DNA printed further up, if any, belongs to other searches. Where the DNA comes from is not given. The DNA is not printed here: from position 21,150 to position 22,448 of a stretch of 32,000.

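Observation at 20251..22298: Rieske non-heme-iron oxygenase translationally coupled to an adenine deaminase inside a purine-uptake locus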

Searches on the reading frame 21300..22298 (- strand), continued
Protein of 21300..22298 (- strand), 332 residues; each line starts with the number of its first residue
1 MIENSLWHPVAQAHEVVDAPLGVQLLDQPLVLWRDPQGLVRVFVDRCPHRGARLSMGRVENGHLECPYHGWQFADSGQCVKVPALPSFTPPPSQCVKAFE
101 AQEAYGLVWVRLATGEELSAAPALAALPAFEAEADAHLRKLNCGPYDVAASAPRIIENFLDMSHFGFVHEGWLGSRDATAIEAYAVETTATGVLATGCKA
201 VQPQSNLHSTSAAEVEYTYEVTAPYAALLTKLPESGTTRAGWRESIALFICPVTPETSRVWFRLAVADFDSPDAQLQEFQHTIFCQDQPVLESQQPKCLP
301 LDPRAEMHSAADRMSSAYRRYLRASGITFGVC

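Call 69: predict_structure(alignment_id=A1)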
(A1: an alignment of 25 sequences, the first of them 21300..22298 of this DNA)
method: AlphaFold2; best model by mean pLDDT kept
length: 332 residues; sequences in the alignment: 25
mean_pLDDT: 93.8   pTM: 0.92
mean pLDDT of the five models: 93.8, 93.5, 92.9, 92.9, 92.7
residues with pLDDT >= 90: 287; 70-90: 37; 50-70: 8; < 50: 0
segments of 3 or more residues with pLDDT < 50: none
pLDDT, mean of each block of 10 residues (from residue 1): 95 96 98 97 97 98 97 98 97 97 98 83 85 94 98 98 95 93 93 95 84 93 97 65 90 99 95 95 98 97 89 94 96 97
secondary structure, 60 per line:
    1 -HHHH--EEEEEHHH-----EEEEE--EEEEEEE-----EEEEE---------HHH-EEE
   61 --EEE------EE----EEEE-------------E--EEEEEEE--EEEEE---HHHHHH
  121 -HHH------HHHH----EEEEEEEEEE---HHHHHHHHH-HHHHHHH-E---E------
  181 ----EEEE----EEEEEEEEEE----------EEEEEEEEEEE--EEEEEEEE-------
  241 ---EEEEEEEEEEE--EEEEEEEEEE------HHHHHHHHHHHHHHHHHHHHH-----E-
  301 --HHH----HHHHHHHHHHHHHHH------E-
elements in order: H2-5 E8-12 E21-25 E28-34 E40-44 E58-60 E63-65 E78-81 E98-104 E107-111 H115-120 H131-134 E139-148 H152-160 H162-168 E185-188 E193-202 E213-223 E226-233 E244-254 E257-266 H273-293 H310-324

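Call 72: fold_search(model_id=the predicted structure, library=pdb)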
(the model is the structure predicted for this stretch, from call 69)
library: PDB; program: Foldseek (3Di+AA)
matches with E <= 10: 1230; with E <= 0.001: 230
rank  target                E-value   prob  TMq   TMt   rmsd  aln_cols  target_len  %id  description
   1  7szh_B                1.9e-32  1.00  0.89  0.90   2.3       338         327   32  Structure of the Rieske Non-heme Iron Oxygenase SxtT with beta-saxitoxinol Bound (released 2022-01-19)
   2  6wn3_B                4.8e-32  1.00  0.89  0.90   2.3       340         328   31  Structure of the Rieske non-heme iron oxygenase SxtT (released 2020-06-17)
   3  6wn3_A                6.7e-32  1.00  0.89  0.91   2.2       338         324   31  Structure of the Rieske non-heme iron oxygenase SxtT (released 2020-06-17)
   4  6wnb_B                7.9e-32  1.00  0.90  0.91   2.1       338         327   31  Structure of the Rieske non-heme iron oxygenase SxtT with dideoxysaxitoxin bound (released 2020-06-17)
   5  6wnd_C                1.3e-31  1.00  0.90  0.92   2.3       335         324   30  Structure of the Rieske non-heme iron oxygenase GxtA with dideoxysaxitoxin bound (released 2020-06-17)
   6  6wnd_B                1.3e-31  1.00  0.88  0.91   2.5       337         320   30  Structure of the Rieske non-heme iron oxygenase GxtA with dideoxysaxitoxin bound (released 2020-06-17)
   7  6wnb_A                2.7e-31  1.00  0.88  0.92   2.3       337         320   31  Structure of the Rieske non-heme iron oxygenase SxtT with dideoxysaxitoxin bound (released 2020-06-17)
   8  7szh_C                2.7e-31  1.00  0.87  0.90   2.5       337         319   31  Structure of the Rieske Non-heme Iron Oxygenase SxtT with beta-saxitoxinol Bound (released 2022-01-19)
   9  6wnc_B                6.1e-31  1.00  0.88  0.91   2.7       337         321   30  Structure of the Rieske non-heme iron oxygenase GxtA (released 2020-06-17)
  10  7szf_B                7.5e-31  1.00  0.87  0.91   2.6       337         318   30  Structure of the Rieske Non-heme Iron Oxygenase GxtA with beta-Saxitoxinol Bound (released 2022-01-19)
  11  6wnb_C                8.9e-31  1.00  0.87  0.91   2.2       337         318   31  Structure of the Rieske non-heme iron oxygenase SxtT with dideoxysaxitoxin bound (released 2020-06-17)
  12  7szh_A                9.9e-31  1.00  0.89  0.91   2.3       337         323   31  Structure of the Rieske Non-heme Iron Oxygenase SxtT with beta-saxitoxinol Bound (released 2022-01-19)
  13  7sze_C                9.9e-31  1.00  0.89  0.91   2.4       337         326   30  Structure of the Rieske Non-heme Iron Oxygenase GxtA with Saxitoxin Bound (released 2022-01-19)
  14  7szg_B                1.1e-30  1.00  0.87  0.91   2.5       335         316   30  Structure of the Rieske Non-heme Iron Oxygenase GxtA Pressurized with Xenon (released 2022-01-19)
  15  6wn3_C                1.5e-30  1.00  0.86  0.90   2.5       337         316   31  Structure of the Rieske non-heme iron oxygenase SxtT (released 2020-06-17)
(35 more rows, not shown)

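Call 81: search_protein_families(library=pfam, proteins=[L018:6197-7138:+, L018:12494-14776:+, L018:15568-16554:+, L018:16894-17895:+, L017:7190-7900:+, L017:8004-8870:+, L017:11482-13044:+, L017:13077-13475:+, L019:11583-13739:-, L019:677-2608:-])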
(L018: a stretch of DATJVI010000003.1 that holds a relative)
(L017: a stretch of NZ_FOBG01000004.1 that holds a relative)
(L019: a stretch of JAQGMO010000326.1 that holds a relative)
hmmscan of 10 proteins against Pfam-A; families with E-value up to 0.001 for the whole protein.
L018:6197-7138:+ (313 aa): 1 family
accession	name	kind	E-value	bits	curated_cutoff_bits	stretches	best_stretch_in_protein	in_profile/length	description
PF01522.26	Polysacc_deac_1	-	3.8e-14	53.2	23.1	1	82-171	13-102/124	Polysaccharide deacetylase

L018:12494-14776:+ (760 aa): 0 families

L018:15568-16554:+ (328 aa): 0 families

L018:16894-17895:+ (333 aa): 1 family
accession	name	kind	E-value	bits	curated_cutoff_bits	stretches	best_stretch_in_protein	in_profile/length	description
PF03734.19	YkuD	-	3e-23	83.4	23.4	1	106-245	2-146/146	L,D-transpeptidase catalytic domain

L017:7190-7900:+ (236 aa): 2 families
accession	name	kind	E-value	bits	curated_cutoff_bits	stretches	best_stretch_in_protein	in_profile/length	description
PF07729.17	FCD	-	3.2e-24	86.2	24.3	1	90-211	1-123/125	FCD domain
PF00392.27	GntR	-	1.4e-13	50.7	27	1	21-80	4-64/64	Bacterial regulatory proteins, gntR family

L017:8004-8870:+ (288 aa): 0 families

L017:11482-13044:+ (520 aa): 2 families
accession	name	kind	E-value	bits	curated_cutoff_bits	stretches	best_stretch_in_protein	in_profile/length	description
PF00450.28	Peptidase_S10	-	4.8e-11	43.1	21.9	1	86-238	7-148/420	Serine carboxypeptidase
PF12146.15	Hydrolase_4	-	0.00097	18.9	27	0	179-268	35-115/239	Serine aminopeptidase, S33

L017:13077-13475:+ (132 aa): 3 families
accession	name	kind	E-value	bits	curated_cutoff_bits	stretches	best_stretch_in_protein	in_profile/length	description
PF13405.12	EF-hand_6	-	1.8e-07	30.7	25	1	69-92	1-24/30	EF-hand domain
PF00036.39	EF-hand_1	-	1.6e-06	27.7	25.4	1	70-92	2-24/29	EF hand domain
PF13499.12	EF-hand_7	-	5.9e-06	27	30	1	68-121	2-65/67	EF-hand domain pair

L019:11583-13739:- (718 aa): 2 families
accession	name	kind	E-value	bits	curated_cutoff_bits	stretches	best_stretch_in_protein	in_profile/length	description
PF02738.23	MoCoBD_1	-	8.8e-32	110.6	27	1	315-544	13-241/244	Molybdopterin cofactor-binding domain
PF20256.3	MoCoBD_2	-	4.7e-27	95.6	27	2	50-194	48-183/283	Molybdopterin cofactor-binding domain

L019:677-2608:- (643 aa): 2 families
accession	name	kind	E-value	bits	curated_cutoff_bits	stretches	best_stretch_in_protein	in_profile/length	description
PF13229.12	Beta_helix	-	1.6e-16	60.8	25.9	2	327-469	1-138/158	Right handed beta helix region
PF05048.19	NosD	-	1.1e-09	38.5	23.6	1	425-578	37-170/212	Periplasmic copper-binding protein (NosD)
